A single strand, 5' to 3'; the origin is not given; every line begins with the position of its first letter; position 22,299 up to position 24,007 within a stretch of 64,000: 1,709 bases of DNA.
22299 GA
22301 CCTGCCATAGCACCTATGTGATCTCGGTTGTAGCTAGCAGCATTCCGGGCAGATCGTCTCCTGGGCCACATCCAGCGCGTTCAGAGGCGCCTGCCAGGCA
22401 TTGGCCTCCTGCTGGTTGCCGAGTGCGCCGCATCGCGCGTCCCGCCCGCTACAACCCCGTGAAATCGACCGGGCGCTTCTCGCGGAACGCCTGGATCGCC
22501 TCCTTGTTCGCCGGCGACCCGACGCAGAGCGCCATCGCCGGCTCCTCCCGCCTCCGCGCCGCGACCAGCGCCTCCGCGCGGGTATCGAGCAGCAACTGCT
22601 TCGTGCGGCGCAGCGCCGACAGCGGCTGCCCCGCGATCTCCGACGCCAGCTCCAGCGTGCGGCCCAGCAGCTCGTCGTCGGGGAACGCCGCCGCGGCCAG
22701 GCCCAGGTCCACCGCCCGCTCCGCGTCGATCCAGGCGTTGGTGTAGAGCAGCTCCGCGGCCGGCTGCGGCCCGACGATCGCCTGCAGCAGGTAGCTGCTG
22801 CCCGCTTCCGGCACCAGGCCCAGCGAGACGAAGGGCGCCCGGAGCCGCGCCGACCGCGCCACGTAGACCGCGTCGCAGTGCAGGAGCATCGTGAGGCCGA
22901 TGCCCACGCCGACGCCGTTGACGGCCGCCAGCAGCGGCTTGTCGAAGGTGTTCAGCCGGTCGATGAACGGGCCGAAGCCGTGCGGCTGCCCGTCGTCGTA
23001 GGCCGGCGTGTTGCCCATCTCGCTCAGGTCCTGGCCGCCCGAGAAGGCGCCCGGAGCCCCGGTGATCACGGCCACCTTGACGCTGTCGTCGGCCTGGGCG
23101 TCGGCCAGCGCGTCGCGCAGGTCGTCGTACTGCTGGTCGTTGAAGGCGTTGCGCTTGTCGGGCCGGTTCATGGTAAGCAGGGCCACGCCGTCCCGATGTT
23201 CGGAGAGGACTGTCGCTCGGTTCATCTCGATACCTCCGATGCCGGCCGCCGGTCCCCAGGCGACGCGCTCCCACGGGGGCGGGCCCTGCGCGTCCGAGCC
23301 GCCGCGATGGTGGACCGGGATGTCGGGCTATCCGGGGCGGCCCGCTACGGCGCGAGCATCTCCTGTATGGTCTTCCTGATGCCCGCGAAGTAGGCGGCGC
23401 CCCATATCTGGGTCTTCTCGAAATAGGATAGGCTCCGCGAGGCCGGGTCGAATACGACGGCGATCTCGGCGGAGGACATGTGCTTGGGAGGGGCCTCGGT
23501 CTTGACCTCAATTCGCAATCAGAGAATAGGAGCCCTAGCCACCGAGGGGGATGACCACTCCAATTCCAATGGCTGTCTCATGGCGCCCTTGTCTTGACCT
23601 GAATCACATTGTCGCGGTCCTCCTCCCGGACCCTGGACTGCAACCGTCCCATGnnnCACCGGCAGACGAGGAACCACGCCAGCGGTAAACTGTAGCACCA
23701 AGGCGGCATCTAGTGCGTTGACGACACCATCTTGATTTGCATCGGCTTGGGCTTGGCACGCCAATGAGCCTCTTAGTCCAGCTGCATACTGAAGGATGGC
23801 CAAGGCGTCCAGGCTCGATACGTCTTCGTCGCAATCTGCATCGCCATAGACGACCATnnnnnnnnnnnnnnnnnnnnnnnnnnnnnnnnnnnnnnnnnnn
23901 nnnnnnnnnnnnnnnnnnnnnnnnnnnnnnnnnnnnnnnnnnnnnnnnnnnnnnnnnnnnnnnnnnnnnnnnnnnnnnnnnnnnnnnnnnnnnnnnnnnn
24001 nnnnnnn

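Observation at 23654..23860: Near-identical dockerin-like C-terminal modules on three otherwise unrelated secreted proteins, with no cohesin partner in view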

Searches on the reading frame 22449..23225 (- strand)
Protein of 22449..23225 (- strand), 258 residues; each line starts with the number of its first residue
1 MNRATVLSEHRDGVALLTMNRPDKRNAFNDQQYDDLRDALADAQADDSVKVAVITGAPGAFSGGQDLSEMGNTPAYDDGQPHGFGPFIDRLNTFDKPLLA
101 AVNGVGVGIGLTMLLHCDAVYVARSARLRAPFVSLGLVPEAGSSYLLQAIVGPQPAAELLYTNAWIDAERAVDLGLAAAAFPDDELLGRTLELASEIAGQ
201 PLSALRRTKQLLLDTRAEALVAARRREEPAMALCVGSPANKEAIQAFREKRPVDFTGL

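Call 10: search_protein_families(library=pfam, proteins=[window:22449-23222:-], max_evalue=0.001)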
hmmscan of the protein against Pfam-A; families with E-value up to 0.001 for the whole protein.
window:22449-23222:- (257 aa): 2 families
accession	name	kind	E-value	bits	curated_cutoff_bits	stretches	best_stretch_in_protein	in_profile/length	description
PF00378.25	ECH_1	-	5.1e-50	170.6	27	1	9-255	2-249/251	Enoyl-CoA hydratase/isomerase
PF16113.10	ECH_2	-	3.2e-21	76.6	27.2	1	14-247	2-239/335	Enoyl-CoA hydratase/isomerase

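Call 55: find_encoding_contigs(protein=window:22449-23225:-, flank=3000, max_places=3)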
Protein window:22449-23225:- (258 aa): 3 contigs read that carry it; 2 places shown.
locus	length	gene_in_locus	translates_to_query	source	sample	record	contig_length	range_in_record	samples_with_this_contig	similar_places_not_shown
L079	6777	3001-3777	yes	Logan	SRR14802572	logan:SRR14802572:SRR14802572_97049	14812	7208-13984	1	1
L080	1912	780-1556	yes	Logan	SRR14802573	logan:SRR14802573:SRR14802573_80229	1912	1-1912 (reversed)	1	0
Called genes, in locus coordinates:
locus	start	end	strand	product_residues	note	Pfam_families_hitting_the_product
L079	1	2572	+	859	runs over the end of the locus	PF00404:Dockerin_1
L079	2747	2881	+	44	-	-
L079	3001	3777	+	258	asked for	PF00378:ECH_1, PF16113:ECH_2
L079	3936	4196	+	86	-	-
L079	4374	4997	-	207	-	PF01794:Ferric_reduct (weak)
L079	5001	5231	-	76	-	-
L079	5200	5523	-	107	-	-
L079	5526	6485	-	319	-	PF02424:ApbE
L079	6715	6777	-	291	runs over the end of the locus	-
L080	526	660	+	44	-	-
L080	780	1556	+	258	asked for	PF00378:ECH_1, PF16113:ECH_2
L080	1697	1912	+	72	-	?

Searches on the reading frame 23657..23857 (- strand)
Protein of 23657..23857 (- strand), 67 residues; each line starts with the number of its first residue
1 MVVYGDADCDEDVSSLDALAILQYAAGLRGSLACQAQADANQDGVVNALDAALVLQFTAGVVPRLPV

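Call 11: find_homologous_proteins(query=A1, max_evalue=0.001)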
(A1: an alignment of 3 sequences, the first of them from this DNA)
Query A1 (3 sequences) (67 aa, profile of the alignment): 334 proteins with E <= 0.001 among 449 candidates; the best 120 are listed.
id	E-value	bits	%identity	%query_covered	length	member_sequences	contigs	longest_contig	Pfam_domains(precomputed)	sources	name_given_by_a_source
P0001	2.5e-35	138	57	90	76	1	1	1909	PF00404.25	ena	-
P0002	2.8e-32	128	51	91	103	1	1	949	PF00404.25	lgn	-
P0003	8.8e-29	117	58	93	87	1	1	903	PF00404.25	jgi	jgi:hypothetical protein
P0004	1.4e-28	117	54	97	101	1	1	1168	PF00404.25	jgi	jgi:hypothetical protein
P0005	6.6e-27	111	52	97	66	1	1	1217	PF00404.25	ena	-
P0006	8.1e-27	111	53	99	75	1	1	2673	PF00404.25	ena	-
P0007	1.6e-26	110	56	93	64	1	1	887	PF00404.25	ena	-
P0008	3.3e-26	109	61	93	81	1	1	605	PF00404.25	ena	-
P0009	4.1e-26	109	61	93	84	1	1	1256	PF00404.25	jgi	jgi:hypothetical protein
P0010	5.9e-26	108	63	96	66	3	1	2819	PF00404.25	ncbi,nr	ncbi:MAG: dockerin type I repeat-containing protein, partial [Chloroflexi bacterium]|nr:dockerin typ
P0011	7.2e-26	108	59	94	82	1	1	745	PF00404.25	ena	-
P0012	9.6e-26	108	58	96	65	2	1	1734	PF00404.25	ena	-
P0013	1.3e-25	107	61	69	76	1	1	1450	PF00404.25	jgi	jgi:hypothetical protein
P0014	2.5e-25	106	55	93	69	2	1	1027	PF00404.25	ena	-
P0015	2.5e-25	106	58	93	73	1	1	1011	PF00404.25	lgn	-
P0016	4.2e-25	105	53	93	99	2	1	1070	PF00404.25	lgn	-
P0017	8.0e-25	105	52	94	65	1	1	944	PF00404.25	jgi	jgi:hypothetical protein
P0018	8.5e-25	105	52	96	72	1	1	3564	PF00404.25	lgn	-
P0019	9.3e-25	104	48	97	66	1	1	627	PF00404.25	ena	-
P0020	1.3e-24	104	55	93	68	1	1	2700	PF00404.25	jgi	jgi:hypothetical protein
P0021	1.5e-24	104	52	93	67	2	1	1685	PF00404.25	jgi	jgi:hypothetical protein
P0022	2.2e-24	103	53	93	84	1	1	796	PF00404.25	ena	-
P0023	2.7e-24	103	62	87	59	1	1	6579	PF00404.25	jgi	jgi:hypothetical protein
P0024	2.9e-24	103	56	91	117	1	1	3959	PF00404.25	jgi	-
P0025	3.5e-24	103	56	96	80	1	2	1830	PF00404.25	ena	-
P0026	3.5e-24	103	54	97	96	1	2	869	PF00404.25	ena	-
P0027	4.1e-24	102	52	94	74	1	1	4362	PF00404.25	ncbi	-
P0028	4.4e-24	102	55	96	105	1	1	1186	PF00404.25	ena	-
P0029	4.5e-24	102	48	96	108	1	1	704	PF00404.25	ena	-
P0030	7.4e-24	101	60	90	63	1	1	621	PF00404.25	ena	-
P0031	7.8e-24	101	58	93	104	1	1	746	PF00404.25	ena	-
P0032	8.2e-24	101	60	93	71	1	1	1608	PF00404.25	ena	-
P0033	9.0e-24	101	54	94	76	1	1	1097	PF00404.25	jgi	jgi:hypothetical protein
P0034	1.2e-23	101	60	94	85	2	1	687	PF00404.25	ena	-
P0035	1.2e-23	101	61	93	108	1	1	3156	PF00404.25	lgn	-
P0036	1.7e-23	100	52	93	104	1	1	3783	PF00404.25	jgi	jgi:hypothetical protein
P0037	2.8e-23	100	59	94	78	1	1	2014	PF00404.25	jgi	jgi:hypothetical protein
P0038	2.8e-23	100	55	97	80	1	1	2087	PF00404.25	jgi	jgi:hypothetical protein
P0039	3.2e-23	99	52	91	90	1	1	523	PF00404.25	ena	-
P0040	3.5e-23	99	55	97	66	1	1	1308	PF00404.25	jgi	-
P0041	4.5e-23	99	55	97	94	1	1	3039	PF00404.25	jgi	-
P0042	4.5e-23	99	52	97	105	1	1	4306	PF00404.25,PF18884.6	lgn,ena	-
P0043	4.8e-23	99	56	96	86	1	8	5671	PF00404.25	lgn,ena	-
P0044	6.1e-23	99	50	99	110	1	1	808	PF00404.25,PF18884.6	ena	-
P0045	8.9e-23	98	53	88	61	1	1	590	PF00404.25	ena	-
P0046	1.2e-22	98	53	93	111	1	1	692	PF00404.25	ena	-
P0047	1.5e-22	97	53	88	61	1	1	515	PF00404.25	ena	-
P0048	1.6e-22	97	52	94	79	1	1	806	PF00404.25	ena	-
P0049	1.7e-22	97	50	93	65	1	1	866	PF00404.25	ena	-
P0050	1.8e-22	97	55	93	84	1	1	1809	PF00404.25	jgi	jgi:hypothetical protein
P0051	1.8e-22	97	48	96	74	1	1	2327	PF00404.25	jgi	jgi:hypothetical protein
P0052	2.2e-22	97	56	91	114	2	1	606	PF00404.25,PF00415.25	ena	-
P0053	2.6e-22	97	56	93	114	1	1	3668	PF00404.25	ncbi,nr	ncbi:MAG: hypothetical protein IIB87_05570 [Chloroflexi bacterium]|nr:hypothetical protein [Chlorofl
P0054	2.8e-22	96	53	96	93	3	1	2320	PF00404.25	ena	-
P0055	3.5e-22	96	54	94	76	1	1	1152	PF00404.25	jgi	jgi:hypothetical protein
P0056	3.7e-22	96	52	97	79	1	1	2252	PF00404.25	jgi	jgi:hypothetical protein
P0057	4.1e-22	96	50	96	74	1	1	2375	PF00404.25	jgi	jgi:hypothetical protein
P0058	4.5e-22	96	52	93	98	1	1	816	PF00404.25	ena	-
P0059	4.7e-22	96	59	81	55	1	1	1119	PF00404.25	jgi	jgi:hypothetical protein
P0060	5.5e-22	96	57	94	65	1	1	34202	PF00404.25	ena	-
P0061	6.0e-22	95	50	93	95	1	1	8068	PF00404.25,PF18884.6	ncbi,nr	ncbi:MAG: dockerin type I repeat-containing protein, partial [Chloroflexi bacterium]|nr:dockerin typ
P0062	6.9e-22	95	54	94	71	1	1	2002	PF00404.25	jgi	-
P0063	7.0e-22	95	53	90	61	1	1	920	PF00404.25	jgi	jgi:hypothetical protein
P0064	7.1e-22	95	59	91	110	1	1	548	PF00404.25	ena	-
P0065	1.0e-21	95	59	91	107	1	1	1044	PF00404.25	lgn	-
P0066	1.3e-21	94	53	88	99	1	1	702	PF00404.25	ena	-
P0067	1.3e-21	94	57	91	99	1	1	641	PF00404.25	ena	-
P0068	1.5e-21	94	67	81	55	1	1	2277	PF00404.25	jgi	jgi:hypothetical protein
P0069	1.5e-21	94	55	79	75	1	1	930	PF00404.25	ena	-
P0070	1.6e-21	94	61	81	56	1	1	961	PF00404.25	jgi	-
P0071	2.2e-21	94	56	91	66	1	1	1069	PF00404.25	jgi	jgi:hypothetical protein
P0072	2.3e-21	94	47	96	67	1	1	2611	PF00404.25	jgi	jgi:hypothetical protein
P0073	3.0e-21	93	56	93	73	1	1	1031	PF00404.25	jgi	jgi:hypothetical protein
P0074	3.7e-21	93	61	93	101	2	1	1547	PF00404.25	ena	-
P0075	4.4e-21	93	52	84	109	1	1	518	PF00404.25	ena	-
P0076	5.2e-21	92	53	93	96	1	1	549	PF00404.25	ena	-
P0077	5.6e-21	92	66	87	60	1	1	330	PF00404.25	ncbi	-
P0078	5.7e-21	92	59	88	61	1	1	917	PF00404.25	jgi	jgi:hypothetical protein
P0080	8.2e-21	92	47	93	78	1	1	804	PF00404.25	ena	-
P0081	1.2e-20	91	59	91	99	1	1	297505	PF00404.25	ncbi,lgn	-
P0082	1.2e-20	91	48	93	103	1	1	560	PF00404.25,PF18884.6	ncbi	-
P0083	1.3e-20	91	50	93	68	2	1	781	PF00404.25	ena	-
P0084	1.4e-20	91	47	96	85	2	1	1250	PF00404.25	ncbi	-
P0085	1.6e-20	91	50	93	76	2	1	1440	PF00404.25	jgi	jgi:hypothetical protein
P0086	1.7e-20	91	48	94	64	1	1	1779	PF00404.25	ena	-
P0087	1.7e-20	91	56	93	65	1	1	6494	PF00404.25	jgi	jgi:hypothetical protein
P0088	1.8e-20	91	59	81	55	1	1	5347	PF00404.25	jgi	jgi:hypothetical protein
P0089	1.9e-20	91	51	97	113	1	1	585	PF00404.25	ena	-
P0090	2.0e-20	91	57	94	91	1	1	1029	PF00404.25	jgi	jgi:hypothetical protein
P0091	2.0e-20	90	48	94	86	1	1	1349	PF00404.25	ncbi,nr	ncbi:MAG: dockerin type I repeat-containing protein, partial [Dehalococcoidia bacterium]|nr:dockerin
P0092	2.2e-20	90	48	94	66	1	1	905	PF00404.25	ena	-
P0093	2.3e-20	90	54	91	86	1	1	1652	PF00404.25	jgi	jgi:oligosaccharide reducing-end xylanase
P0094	2.6e-20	90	54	97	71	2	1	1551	PF00404.25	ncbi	-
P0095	2.6e-20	90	48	99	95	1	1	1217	PF00404.25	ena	-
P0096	2.7e-20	90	47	96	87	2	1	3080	PF00404.25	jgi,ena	-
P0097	2.8e-20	90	50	96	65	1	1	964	PF00404.25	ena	-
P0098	3.4e-20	90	56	91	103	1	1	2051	PF00404.25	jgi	jgi:hypothetical protein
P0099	3.7e-20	90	55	97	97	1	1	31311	PF00404.25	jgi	jgi:hypothetical protein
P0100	3.8e-20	90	50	93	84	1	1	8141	PF00404.25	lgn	-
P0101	3.9e-20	90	50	93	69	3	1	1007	PF00404.25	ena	-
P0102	4.9e-20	89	55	82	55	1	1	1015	PF00404.25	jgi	jgi:hypothetical protein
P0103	6.6e-20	89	61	96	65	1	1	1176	PF00404.25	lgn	-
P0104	6.8e-20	89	56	85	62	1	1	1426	PF00404.25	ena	-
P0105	6.8e-20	89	52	94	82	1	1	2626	PF00404.25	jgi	jgi:hypothetical protein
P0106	7.2e-20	89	48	99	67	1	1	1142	PF00404.25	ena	-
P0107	1.2e-19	88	51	97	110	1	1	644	PF00404.25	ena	-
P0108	1.3e-19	88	51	91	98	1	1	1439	PF00404.25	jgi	jgi:hypothetical protein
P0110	1.4e-19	88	55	93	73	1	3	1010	PF00404.25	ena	-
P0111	1.4e-19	88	49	94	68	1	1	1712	PF00404.25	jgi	jgi:hypothetical protein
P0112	1.7e-19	88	54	97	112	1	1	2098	PF00404.25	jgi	jgi:hypothetical protein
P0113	1.9e-19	87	48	93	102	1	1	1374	PF04972.23,PF00404.25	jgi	jgi:hypothetical protein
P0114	2.0e-19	87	61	96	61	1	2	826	PF00404.25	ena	-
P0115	2.8e-19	87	47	96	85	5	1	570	PF00404.25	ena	-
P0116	2.8e-19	87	57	94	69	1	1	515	PF00404.25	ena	-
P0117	2.9e-19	87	50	93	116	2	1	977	PF00404.25,PF18884.6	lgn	-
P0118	2.9e-19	87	52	93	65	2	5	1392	PF00404.25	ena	-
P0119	3.0e-19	87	51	97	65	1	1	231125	PF00404.25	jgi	jgi:hypothetical protein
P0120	3.5e-19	87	58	79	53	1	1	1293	PF00404.25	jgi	jgi:hypothetical protein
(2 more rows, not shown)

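Call 99: search_protein_representatives(alignment_id=A1)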
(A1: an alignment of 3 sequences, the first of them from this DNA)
Query: 3 sequences, 67 profile positions. Proteins with E-value up to 0.001 (for the whole library): 14707; up to 1e-10: 2394; up to 1e-30: 28. The best 150 are listed.
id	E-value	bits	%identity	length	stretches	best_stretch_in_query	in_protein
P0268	9.4e-63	224.4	-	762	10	3-67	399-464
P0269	2.0e-48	178.6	-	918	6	2-66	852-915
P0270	1.2e-46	172.8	-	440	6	1-65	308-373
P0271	1.1e-45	169.7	-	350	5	3-67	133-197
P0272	5.5e-43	161.1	-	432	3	3-61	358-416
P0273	5.5e-43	161.1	-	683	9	4-66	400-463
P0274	4.4e-42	158.2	-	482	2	4-65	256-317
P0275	4.5e-42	158.2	-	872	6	2-63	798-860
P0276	2.9e-41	155.6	-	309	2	3-64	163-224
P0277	4.1e-41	155.1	-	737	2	4-65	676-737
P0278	2.0e-38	146.5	-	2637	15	5-61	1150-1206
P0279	5.5e-36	138.7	-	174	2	3-66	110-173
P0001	7.8e-36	138.2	-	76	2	13-65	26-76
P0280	1.8e-35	137.1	-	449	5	4-65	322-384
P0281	3.4e-35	136.2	-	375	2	4-59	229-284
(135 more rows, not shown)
